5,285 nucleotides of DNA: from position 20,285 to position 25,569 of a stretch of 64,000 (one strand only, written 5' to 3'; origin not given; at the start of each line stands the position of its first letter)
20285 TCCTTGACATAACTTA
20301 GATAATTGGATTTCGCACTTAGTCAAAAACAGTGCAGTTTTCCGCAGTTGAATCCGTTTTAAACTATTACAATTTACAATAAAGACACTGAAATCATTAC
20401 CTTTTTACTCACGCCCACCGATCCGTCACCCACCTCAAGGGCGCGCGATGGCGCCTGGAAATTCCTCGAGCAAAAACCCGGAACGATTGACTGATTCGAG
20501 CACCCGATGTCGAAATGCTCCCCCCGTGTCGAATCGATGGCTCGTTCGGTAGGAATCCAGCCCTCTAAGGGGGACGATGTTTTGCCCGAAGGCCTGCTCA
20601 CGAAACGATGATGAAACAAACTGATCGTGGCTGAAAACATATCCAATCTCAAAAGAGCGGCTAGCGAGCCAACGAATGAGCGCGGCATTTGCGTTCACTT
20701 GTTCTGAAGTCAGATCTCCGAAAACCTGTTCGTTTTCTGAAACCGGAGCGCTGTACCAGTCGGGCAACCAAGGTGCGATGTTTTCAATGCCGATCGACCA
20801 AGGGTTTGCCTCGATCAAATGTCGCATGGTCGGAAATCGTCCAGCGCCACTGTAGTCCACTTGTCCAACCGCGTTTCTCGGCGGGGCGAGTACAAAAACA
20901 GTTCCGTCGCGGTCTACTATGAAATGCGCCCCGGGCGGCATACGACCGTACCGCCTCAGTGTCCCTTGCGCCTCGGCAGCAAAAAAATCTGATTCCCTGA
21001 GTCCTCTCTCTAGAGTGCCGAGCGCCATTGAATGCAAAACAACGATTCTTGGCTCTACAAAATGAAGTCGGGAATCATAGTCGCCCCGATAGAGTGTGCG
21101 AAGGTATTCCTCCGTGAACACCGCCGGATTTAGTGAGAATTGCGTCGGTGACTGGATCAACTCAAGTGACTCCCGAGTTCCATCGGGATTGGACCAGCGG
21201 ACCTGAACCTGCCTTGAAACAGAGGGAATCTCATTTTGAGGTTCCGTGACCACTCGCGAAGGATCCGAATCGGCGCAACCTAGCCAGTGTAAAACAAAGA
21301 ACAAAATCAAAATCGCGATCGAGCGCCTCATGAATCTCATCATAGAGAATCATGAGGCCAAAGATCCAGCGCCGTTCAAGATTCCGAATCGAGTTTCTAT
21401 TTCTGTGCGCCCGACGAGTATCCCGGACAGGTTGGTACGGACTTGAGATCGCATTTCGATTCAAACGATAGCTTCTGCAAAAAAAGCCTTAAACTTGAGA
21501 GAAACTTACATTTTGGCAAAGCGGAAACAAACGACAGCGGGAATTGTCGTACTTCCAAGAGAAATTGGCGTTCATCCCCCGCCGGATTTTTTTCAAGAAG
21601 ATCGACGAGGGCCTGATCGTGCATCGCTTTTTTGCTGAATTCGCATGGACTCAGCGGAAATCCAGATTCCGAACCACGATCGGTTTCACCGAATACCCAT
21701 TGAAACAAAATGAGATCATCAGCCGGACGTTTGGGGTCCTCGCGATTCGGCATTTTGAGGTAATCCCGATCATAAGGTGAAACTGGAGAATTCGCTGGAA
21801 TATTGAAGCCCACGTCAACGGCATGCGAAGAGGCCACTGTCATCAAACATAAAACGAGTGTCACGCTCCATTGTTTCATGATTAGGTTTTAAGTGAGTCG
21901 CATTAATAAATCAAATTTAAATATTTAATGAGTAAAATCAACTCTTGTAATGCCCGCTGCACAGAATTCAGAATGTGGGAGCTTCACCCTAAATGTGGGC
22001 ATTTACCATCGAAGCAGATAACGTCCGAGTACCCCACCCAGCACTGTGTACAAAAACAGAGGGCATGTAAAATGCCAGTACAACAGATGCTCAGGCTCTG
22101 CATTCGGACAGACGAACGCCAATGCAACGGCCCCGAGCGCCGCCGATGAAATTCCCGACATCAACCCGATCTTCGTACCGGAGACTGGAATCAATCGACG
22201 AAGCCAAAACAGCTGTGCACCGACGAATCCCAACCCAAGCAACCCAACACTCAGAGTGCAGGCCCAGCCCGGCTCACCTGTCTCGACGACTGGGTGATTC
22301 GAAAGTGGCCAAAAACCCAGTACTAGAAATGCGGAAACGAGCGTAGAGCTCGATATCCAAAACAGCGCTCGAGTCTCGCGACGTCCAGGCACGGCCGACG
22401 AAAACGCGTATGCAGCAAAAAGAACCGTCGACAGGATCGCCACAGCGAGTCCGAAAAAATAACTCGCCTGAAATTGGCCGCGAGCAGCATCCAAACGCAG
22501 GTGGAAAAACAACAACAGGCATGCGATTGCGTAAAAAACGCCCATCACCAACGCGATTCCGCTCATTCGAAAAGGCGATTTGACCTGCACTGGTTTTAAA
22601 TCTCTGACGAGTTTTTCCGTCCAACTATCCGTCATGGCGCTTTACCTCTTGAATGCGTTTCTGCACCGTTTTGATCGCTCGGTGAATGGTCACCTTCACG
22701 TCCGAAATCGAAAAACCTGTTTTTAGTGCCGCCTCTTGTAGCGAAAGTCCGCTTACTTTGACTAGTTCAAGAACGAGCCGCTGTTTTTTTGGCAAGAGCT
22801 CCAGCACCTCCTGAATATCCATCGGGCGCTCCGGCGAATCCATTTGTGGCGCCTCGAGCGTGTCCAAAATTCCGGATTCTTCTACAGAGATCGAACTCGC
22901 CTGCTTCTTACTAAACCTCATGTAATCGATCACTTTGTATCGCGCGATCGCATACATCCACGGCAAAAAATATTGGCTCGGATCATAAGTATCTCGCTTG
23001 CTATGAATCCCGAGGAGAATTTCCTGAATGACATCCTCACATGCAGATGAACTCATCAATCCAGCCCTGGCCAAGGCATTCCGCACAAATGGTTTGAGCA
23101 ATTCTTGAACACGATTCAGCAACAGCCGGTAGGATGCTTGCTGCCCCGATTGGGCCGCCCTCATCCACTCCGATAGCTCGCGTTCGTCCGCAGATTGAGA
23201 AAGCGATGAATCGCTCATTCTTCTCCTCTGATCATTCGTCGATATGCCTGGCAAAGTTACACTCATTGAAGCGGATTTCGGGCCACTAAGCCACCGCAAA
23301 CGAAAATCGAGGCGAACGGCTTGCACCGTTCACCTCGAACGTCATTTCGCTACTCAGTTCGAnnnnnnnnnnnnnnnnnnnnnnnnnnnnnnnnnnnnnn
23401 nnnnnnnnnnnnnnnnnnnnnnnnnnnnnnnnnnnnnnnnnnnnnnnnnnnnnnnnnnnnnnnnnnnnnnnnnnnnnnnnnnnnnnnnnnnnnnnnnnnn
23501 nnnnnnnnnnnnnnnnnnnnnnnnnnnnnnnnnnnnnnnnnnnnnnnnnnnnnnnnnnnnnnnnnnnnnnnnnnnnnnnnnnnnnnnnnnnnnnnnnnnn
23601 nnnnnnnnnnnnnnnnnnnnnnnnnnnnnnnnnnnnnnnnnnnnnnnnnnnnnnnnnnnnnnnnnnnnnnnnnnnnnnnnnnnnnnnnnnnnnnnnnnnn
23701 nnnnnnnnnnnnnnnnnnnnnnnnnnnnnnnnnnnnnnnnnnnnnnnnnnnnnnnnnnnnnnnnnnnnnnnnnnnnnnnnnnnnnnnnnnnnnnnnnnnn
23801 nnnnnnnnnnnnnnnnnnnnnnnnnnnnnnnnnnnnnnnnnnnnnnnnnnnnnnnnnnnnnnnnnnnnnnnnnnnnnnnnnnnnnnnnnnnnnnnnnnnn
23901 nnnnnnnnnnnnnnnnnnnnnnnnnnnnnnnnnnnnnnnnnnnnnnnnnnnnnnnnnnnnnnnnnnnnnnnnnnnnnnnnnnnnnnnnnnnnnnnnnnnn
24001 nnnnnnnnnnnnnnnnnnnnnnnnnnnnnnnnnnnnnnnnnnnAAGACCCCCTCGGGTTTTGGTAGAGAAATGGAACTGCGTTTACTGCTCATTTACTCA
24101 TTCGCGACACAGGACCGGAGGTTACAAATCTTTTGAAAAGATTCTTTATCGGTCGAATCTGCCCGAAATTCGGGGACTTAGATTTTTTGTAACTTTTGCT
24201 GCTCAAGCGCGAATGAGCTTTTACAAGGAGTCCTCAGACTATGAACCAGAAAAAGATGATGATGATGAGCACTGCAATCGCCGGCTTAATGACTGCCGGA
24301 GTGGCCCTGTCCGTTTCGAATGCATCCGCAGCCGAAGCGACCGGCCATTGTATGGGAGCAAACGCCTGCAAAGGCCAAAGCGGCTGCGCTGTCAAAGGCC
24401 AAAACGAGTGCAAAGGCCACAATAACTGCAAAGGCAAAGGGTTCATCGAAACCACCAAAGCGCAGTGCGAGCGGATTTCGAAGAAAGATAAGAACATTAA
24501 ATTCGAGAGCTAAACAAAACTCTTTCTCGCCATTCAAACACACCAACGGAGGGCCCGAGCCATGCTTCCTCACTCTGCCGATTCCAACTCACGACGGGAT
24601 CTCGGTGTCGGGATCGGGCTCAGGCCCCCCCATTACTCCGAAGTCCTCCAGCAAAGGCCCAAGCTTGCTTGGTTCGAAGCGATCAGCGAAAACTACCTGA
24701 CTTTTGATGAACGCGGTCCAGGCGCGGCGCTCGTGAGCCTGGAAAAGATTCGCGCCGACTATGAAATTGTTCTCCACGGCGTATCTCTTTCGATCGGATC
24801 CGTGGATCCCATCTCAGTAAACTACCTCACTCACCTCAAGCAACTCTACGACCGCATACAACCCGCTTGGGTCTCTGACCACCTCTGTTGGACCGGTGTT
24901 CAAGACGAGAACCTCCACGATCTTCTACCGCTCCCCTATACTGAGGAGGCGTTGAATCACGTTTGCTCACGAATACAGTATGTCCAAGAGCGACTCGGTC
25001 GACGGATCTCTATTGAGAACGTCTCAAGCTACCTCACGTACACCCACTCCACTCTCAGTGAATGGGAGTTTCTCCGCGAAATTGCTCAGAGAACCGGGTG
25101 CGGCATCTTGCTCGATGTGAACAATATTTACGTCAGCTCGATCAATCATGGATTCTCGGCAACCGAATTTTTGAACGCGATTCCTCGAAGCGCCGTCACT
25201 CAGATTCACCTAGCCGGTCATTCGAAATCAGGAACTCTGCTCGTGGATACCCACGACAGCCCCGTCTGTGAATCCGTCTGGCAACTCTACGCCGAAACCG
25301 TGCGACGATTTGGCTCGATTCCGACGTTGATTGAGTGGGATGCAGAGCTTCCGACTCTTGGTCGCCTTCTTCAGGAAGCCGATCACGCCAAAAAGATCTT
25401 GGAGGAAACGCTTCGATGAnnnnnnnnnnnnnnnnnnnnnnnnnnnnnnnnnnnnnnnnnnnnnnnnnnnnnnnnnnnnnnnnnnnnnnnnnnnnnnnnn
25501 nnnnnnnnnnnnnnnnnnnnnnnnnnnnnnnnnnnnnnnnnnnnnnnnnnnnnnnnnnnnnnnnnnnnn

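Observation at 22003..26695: ECF sigma / DUF1109 anti-sigma module divergent from a bufferin-like MNIO RiPP operon (precursor - DUF692 - DUF2063 - DoxX)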

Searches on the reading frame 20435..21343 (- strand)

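Call 3: search_protein_families(library=pfam, proteins=[window:20435-21343:-], max_evalue=0.01)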
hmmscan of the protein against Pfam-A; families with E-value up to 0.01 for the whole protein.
window:20435-21343:- (302 aa): 1 family
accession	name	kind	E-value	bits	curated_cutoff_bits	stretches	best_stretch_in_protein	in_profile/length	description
PF01510.30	Amidase_2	-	1.3e-08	35.7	26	1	97-241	4-121/131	N-acetylmuramoyl-L-alanine amidase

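Call 4: search_protein_families(library=ncbifam, proteins=[window:20435-21343:-], max_evalue=0.01)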
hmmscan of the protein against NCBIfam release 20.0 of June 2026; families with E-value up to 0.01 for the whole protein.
window:20435-21343:- (302 aa): 0 families

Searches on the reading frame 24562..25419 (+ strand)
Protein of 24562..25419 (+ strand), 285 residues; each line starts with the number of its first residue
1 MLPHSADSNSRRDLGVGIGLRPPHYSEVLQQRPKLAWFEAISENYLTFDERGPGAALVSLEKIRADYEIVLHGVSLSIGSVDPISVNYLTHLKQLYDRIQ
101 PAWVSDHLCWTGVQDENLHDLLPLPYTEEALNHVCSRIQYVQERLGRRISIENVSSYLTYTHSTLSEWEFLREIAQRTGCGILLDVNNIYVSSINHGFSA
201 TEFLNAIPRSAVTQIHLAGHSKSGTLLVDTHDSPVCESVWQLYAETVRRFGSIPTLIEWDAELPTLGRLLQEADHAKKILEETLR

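Call 3: search_protein_families(library=pfam, proteins=[window:24562-25419:+], max_evalue=0.01)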
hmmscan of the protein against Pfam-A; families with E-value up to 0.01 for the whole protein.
window:24562-25419:+ (285 aa): 2 families
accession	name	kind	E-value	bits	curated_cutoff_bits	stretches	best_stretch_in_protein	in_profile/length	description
PF05114.20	MbnB_TglH_ChrH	-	4.3e-109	364.3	25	1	15-280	1-262/263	RiPP precursor modification enzyme MbnB/TglH/ChrH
PF01261.30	AP_endonuc_2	-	0.00089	19.5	31.1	1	122-259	93-229/249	Xylose isomerase-like TIM barrel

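Call 4: search_protein_families(library=ncbifam, proteins=[window:24562-25419:+], max_evalue=0.01)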
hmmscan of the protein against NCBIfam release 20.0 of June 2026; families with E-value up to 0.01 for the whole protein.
window:24562-25419:+ (285 aa): 5 families
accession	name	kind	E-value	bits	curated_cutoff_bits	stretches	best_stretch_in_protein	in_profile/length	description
NF050167.1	MNIO_BufB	equivalog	2.4e-114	381.1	310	1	16-277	1-262/262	MNIO family bufferin maturase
NF003818.2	PRK05409.1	equivalog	2e-75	253.8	360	1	15-278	1-262/264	HvfB family MNIO-type RiPP peptide maturase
NF050151.1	RiPP_MNIO_ApyH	equivalog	1.6e-25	89.8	400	1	63-281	51-281/283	multinuclear non-heme iron-dependent oxidative enzyme ApyH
TIGR04159.2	methbact_MbnB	equivalog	2e-19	70.2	325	1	90-247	71-225/261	methanobactin biosynthesis protein MbnB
NF050165.1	MNIO_ChrH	equivalog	5.1e-12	45.5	600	1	87-250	79-247/363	MNIO family chryseobactin maturase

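Call 11: find_encoding_contigs(protein=window:24562-25419:+, flank=10000, max_places=6)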
Protein window:24562-25419:+ (285 aa): no gene with exactly this product is on record in the collection.

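Call 21: find_related_loci(query=window:24562-25419:+, collection=genome_contigs, flank=6000)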
Query window:24562-25419:+ (285 aa) in genome_contigs; peptide patterns used: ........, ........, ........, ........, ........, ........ (x = any residue, [..] = any of these).
599 stretches matched a pattern (row limit reached: there are more); 482 encode a relative of the query (tblastn E <= 1e-3); the best 80 are kept; 80 distinct loci.
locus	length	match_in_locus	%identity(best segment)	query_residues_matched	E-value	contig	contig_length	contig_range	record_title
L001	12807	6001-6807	61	14-281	2e-111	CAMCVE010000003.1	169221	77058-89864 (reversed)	MAG: Bacteriovorax stolpii isolate ME-21oct19-152 genome assembly, contig: ME-21oct19-C78, whole genome shotgun sequence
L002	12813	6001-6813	60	14-284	2e-110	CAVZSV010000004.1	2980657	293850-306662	MAG: uncultured delta proteobacterium isolate MFD09495.bin.1.125 genome assembly, contig: contig_2782, whole genome shot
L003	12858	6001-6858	56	2-285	6e-110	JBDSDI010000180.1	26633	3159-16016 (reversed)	MAG: Bdellovibrionota bacterium isolate cluster1_bin.178 k127_2154654, whole genome shotgun sequence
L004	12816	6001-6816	57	13-284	1e-109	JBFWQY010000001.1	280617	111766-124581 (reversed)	MAG: Bdellovibrionales bacterium isolate CA_2019_TPBF_194 NODE_391_length_280617_cov_11.503376_TPBF, whole genome shotgu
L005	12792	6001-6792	58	17-284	7e-110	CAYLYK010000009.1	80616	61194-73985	MAG TPA_asm: uncultured Hyphomicrobiales bacterium isolate binchicken_co199_94 genome assembly, contig: NODE_402_length_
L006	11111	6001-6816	57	9-279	1e-108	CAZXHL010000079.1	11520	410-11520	MAG TPA_asm: uncultured Bacteriovorax sp. isolate SRP118108_co1_485 genome assembly, contig: NODE_5387_length_11520_cov_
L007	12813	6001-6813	58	10-279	8e-109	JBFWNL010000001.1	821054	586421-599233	MAG: Bacteriovoracia bacterium isolate CA_2019_TPBF_111 NODE_51_length_821054_cov_8.165805_TPBF, whole genome shotgun se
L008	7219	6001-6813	59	14-284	1e-108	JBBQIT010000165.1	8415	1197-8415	MAG: Bdellovibrionota bacterium isolate Co_metawrap_796 Cmw_796_k141_29803168_length_8415_cov_6.0000, whole genome shotg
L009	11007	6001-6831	55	9-285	4e-107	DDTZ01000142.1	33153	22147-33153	MAG TPA_asm: Bdellovibrionaceae bacterium UBA2351 UBA2351_contig_3928, whole genome shotgun sequence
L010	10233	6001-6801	59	14-279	1e-106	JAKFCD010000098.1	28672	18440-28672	MAG: Elusimicrobiota bacterium isolate LC012 contig-124_1895, whole genome shotgun sequence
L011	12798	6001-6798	58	14-283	2e-105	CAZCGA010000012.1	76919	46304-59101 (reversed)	MAG TPA_asm: uncultured Candidatus Binatia bacterium isolate SRP119689_co1_8 genome assembly, contig: NODE_333_length_76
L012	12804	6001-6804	58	14-285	9e-105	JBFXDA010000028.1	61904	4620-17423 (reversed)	MAG: Reyranellaceae bacterium isolate CA_2019_TPBS_82 NODE_3329_length_61904_cov_7.694886_TPBS, whole genome shotgun seq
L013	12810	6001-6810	56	9-282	2e-104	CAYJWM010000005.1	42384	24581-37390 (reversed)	MAG TPA_asm: uncultured bacterium isolate ERP125453_co1_477 genome assembly, contig: NODE_679_length_42384_cov_10.728602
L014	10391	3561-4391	56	4-284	4e-104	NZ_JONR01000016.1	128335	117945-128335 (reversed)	Nevskia soli DSM 19509 BP26DRAFT_scaffold00013.13_C, whole genome shotgun sequence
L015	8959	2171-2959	57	14-280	8e-104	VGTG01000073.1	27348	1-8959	MAG: Deltaproteobacteria bacterium isolate K_DeepCast_65m_m2_035 K_DeepCast_65m_m2_035_Ga0194128_10002863, whole genome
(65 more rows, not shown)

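Call 25: list_cluster_members(proteins=[P0001, window:24562-25419:+, window:24241-24513:+, window:22003-22635:-, window:18441-19655:-])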
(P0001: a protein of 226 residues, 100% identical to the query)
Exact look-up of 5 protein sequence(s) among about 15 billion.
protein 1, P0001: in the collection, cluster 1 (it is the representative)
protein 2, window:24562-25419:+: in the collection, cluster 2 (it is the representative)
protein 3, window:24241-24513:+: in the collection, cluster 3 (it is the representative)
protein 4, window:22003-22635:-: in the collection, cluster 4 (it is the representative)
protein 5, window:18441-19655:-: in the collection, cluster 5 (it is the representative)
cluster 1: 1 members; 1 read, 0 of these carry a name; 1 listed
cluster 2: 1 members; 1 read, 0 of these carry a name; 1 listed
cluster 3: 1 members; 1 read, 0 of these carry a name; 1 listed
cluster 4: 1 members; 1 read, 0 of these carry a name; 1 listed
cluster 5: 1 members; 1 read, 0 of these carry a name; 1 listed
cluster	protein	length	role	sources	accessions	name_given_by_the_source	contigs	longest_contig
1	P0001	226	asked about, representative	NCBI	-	-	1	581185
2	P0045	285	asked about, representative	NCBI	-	-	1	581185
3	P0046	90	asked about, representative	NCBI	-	-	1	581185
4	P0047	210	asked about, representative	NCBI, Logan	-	-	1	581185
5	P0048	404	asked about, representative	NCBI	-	-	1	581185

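Call 73: search_solved_structures(query=window:24562-25419:+, max_evalue=0.001, show_alignments=1)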
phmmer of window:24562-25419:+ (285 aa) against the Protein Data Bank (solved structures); distinct sequences matched with E-value up to 0.001: 8.
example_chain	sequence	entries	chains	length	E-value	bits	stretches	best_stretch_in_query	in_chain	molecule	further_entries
3bww_A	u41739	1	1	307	1.2e-42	149.4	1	15-222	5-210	Protein of unknown function DUF692/COG3220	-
8hci_D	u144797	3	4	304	5.4e-20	75.1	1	97-267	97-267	DUF692 family protein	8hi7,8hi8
7dz9_B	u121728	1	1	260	4.6e-10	42.5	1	93-256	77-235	cpMbnB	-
7dz9_A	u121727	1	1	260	4.6e-10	42.5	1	93-256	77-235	MbnB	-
7tcr_A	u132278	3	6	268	9.8e-10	41.4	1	91-243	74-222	Methanobactin biosynthesis cassette protein MbnB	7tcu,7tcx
7fc0_B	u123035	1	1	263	1.1e-08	37.9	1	87-238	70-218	Methanobactin biosynthesis cassette protein MbnB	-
7fc0_E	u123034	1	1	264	1.1e-08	37.9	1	87-238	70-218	Methanobactin biosynthesis cassette protein MbnB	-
7tcw_A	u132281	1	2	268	1.2e-08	37.9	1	91-238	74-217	Methanobactin biosynthesis cassette protein MbnB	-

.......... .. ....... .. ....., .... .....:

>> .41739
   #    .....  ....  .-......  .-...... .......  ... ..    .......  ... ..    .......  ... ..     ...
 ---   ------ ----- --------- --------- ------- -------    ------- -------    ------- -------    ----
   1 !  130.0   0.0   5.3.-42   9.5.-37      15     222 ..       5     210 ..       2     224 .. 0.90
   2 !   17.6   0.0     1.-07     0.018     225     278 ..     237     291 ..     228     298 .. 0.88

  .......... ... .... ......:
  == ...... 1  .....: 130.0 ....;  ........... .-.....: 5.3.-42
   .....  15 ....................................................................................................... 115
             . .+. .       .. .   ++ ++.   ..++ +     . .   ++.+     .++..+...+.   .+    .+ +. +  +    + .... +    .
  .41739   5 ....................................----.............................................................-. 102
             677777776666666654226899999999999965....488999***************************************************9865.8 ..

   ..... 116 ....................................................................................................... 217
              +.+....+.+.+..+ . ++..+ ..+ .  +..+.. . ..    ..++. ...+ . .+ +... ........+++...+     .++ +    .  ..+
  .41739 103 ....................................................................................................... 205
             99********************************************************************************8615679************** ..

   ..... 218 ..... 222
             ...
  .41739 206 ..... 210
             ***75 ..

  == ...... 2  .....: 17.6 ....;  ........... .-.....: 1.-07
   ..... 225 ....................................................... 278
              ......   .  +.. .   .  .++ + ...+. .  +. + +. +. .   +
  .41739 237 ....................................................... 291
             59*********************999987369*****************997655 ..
